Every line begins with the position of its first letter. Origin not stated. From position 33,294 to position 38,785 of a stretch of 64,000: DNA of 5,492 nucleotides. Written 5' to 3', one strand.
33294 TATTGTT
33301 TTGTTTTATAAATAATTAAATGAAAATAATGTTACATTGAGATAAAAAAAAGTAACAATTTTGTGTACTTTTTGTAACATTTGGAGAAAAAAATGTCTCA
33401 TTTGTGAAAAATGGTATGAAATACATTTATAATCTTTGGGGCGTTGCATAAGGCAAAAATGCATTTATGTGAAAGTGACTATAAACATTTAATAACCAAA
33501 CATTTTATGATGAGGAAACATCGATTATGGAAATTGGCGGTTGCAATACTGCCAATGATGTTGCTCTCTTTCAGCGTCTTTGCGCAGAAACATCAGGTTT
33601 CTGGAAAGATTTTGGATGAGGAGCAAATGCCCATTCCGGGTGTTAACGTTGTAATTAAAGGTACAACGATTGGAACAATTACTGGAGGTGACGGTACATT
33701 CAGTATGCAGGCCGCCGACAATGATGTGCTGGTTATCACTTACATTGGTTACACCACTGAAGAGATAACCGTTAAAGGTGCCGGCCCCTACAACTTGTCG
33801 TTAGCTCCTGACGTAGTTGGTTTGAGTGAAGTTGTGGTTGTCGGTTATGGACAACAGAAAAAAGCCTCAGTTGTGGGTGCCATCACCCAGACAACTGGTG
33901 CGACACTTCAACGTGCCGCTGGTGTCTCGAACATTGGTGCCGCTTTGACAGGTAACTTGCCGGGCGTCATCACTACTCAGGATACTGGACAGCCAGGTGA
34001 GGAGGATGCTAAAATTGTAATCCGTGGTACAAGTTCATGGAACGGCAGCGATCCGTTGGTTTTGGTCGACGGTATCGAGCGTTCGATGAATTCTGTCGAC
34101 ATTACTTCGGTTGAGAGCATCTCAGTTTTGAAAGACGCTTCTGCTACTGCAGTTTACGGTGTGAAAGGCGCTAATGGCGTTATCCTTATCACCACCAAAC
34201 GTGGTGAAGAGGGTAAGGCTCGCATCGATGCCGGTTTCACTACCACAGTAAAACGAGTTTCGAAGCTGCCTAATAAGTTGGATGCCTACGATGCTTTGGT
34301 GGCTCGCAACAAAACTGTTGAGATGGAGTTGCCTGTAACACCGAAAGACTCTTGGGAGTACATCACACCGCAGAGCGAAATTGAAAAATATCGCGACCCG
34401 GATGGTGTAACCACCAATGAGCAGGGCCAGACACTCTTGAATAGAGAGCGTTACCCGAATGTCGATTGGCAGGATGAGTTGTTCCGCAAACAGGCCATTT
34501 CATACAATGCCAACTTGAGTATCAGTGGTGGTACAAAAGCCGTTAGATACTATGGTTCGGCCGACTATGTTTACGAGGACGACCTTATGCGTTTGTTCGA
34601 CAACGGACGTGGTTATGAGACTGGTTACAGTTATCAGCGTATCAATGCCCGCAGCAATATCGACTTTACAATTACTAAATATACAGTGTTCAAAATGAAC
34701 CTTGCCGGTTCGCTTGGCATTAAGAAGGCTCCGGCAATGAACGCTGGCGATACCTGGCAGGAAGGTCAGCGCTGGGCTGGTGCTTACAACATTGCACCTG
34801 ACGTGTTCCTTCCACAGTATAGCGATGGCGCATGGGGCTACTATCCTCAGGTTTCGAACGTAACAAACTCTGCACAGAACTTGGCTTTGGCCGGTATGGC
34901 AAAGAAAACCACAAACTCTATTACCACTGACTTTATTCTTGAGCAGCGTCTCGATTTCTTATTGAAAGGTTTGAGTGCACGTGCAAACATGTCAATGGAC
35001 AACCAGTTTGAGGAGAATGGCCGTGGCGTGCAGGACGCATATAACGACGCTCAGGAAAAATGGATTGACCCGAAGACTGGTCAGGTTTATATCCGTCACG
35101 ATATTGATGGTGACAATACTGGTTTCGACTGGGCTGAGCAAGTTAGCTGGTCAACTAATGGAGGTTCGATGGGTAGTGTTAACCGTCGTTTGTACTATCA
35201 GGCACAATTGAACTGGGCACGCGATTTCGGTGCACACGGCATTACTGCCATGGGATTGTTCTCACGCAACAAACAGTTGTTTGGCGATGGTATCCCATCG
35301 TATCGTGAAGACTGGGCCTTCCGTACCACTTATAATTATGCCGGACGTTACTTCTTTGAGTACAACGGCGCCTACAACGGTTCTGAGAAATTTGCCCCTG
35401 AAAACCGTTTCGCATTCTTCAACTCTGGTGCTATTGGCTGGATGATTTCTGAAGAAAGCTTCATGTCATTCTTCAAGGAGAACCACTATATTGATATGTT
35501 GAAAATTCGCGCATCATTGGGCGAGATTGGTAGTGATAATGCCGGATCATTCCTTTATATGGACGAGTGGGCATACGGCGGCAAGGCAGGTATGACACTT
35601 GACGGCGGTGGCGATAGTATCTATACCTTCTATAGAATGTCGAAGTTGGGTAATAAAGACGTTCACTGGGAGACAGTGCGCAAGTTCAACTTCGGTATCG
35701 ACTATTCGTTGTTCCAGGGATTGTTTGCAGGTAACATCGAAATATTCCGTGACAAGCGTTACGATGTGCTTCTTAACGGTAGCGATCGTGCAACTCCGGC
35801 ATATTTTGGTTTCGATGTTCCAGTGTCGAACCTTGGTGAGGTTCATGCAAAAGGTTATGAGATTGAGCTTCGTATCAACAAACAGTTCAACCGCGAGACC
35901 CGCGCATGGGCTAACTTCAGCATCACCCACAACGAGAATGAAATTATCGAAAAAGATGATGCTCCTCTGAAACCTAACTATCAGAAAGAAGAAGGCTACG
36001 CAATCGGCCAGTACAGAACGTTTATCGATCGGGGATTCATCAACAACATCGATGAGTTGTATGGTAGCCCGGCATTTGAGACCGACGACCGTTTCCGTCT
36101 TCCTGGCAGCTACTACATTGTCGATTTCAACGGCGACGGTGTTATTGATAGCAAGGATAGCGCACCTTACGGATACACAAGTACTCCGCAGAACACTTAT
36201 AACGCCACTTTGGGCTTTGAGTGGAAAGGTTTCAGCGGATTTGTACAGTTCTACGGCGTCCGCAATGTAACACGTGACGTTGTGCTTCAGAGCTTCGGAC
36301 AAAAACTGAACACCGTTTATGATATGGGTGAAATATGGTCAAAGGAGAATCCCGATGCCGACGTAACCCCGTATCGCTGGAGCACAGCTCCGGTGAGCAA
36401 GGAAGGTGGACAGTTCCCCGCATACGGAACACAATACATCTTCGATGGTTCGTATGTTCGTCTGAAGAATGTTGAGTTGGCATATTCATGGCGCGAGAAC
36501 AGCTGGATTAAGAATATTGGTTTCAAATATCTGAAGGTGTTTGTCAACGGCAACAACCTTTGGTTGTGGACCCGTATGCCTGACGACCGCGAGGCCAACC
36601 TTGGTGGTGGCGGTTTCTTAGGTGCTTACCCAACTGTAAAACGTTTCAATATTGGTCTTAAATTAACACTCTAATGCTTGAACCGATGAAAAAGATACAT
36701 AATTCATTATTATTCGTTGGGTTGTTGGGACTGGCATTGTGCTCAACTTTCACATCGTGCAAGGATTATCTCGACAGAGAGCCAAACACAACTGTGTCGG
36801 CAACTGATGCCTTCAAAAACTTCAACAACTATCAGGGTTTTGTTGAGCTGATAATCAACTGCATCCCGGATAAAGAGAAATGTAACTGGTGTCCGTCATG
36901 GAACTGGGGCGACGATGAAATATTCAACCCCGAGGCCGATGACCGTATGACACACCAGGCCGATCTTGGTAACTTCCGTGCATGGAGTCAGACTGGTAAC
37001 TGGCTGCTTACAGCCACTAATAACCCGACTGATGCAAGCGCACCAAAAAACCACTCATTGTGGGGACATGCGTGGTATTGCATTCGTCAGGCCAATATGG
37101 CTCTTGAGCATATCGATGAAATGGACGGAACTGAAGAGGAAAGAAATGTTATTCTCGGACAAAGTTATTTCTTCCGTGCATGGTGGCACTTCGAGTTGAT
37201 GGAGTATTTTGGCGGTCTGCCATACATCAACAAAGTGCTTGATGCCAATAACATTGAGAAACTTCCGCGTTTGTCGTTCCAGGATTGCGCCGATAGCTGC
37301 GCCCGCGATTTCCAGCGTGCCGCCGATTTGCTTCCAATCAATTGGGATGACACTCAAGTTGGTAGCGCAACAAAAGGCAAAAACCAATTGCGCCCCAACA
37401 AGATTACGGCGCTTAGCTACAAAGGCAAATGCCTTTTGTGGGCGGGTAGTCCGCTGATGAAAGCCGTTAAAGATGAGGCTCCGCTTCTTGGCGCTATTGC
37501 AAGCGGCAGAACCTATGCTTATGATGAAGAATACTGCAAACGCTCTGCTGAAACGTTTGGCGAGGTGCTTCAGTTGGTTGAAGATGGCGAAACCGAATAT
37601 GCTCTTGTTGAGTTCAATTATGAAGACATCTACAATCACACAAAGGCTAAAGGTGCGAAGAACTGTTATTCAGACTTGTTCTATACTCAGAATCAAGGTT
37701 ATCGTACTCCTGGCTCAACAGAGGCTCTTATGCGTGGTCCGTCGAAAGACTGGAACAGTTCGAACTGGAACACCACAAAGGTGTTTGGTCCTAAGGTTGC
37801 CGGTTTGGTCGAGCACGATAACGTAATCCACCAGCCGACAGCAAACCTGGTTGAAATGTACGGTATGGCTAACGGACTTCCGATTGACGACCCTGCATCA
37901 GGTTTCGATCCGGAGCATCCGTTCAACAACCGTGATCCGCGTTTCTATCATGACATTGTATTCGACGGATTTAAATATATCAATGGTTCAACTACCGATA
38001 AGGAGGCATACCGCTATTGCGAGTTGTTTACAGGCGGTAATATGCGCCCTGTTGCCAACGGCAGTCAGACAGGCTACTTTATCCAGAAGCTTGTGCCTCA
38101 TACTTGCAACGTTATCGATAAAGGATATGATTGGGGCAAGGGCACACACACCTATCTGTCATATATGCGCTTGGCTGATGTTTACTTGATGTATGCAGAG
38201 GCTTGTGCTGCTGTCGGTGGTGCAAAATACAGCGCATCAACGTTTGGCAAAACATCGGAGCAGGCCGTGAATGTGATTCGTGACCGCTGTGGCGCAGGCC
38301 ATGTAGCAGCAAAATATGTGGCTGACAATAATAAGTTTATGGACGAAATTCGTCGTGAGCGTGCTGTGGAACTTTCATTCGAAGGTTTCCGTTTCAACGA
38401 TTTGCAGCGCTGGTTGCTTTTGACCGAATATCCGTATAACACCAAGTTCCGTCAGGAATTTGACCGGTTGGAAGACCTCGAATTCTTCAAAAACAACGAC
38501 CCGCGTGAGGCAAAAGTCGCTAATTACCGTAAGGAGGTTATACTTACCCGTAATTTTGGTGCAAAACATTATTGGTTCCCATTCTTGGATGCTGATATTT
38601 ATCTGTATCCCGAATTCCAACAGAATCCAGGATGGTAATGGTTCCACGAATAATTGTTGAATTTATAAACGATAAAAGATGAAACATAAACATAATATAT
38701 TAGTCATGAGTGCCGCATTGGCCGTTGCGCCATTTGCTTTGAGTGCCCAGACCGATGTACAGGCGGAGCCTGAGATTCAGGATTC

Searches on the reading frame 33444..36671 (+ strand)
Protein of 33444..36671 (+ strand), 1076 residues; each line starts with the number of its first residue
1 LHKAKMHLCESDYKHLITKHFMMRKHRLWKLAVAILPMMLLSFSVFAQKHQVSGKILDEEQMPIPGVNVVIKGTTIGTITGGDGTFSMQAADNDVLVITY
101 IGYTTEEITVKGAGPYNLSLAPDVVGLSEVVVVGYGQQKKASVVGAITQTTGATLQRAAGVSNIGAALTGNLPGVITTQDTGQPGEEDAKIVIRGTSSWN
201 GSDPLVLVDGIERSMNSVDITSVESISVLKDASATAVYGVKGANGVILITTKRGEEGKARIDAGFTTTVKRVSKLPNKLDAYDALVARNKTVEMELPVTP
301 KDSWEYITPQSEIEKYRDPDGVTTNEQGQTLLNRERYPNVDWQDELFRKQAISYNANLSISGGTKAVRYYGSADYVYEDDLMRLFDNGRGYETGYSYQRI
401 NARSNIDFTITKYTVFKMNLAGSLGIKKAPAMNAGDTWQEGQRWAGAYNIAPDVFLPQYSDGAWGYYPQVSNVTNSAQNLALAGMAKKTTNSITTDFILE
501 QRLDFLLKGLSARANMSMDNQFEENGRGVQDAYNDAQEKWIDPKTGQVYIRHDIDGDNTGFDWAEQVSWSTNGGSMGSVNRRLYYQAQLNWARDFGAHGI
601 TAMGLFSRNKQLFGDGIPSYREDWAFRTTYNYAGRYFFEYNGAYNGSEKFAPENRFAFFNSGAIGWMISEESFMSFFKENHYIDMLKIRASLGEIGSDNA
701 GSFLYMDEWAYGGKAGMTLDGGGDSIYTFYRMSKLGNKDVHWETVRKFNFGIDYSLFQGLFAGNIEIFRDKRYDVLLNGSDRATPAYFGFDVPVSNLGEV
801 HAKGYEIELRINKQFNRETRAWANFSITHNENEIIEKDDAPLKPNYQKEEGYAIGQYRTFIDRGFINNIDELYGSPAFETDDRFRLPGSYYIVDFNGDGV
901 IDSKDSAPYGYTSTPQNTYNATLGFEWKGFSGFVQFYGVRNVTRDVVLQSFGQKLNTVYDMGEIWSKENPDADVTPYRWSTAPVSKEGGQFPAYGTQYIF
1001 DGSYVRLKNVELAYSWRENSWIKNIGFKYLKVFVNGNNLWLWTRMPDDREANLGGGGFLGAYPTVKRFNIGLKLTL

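Call 65: search_protein_families(library=pfam, proteins=[window:33444-36671:+], max_evalue=0.00001)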
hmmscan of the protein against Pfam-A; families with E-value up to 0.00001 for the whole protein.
window:33444-36671:+ (1076 aa): 3 families
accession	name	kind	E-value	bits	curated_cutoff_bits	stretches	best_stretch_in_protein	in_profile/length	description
PF13715.12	CarbopepD_reg_2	-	2.2e-17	63.3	32.2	1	52-132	1-88/88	CarboxypepD_reg-like domain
PF07715.20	Plug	-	1.3e-14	55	23.9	1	140-246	2-107/107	TonB-dependent Receptor Plug Domain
PF13620.12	CarboxypepD_reg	-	2.5e-08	34.6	32.3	1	51-118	1-77/82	Carboxypeptidase regulatory-like domain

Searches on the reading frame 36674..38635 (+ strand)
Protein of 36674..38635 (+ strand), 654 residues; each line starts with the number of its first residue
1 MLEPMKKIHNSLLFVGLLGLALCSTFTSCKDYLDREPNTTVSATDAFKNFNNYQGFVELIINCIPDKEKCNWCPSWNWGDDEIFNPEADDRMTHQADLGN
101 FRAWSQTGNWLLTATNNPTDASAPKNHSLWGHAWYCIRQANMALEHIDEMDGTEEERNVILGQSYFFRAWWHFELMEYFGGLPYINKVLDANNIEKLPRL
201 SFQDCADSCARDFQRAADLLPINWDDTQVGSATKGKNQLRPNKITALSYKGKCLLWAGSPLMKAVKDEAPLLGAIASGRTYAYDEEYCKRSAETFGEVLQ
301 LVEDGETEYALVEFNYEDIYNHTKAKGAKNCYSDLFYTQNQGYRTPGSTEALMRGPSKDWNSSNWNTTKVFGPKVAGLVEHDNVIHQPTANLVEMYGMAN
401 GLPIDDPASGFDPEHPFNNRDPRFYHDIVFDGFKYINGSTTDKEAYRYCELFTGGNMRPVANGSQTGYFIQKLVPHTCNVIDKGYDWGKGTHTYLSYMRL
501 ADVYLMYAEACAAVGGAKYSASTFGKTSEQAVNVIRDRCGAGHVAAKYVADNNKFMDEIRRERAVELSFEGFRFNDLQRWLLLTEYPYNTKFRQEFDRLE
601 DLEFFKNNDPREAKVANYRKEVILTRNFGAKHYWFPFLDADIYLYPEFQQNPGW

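Call 65: search_protein_families(library=pfam, proteins=[window:36674-38635:+], max_evalue=0.00001)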
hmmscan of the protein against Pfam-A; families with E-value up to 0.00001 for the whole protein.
window:36674-38635:+ (654 aa): 2 families
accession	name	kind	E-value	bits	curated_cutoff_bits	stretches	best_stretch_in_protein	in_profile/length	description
PF07980.17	SusD_RagB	-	1.9e-46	159.5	23.1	1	383-654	40-297/297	SusD family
PF14322.12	SusD-like_3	-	2.8e-21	77.1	27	1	103-234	52-179/191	Starch-binding associating with outer membrane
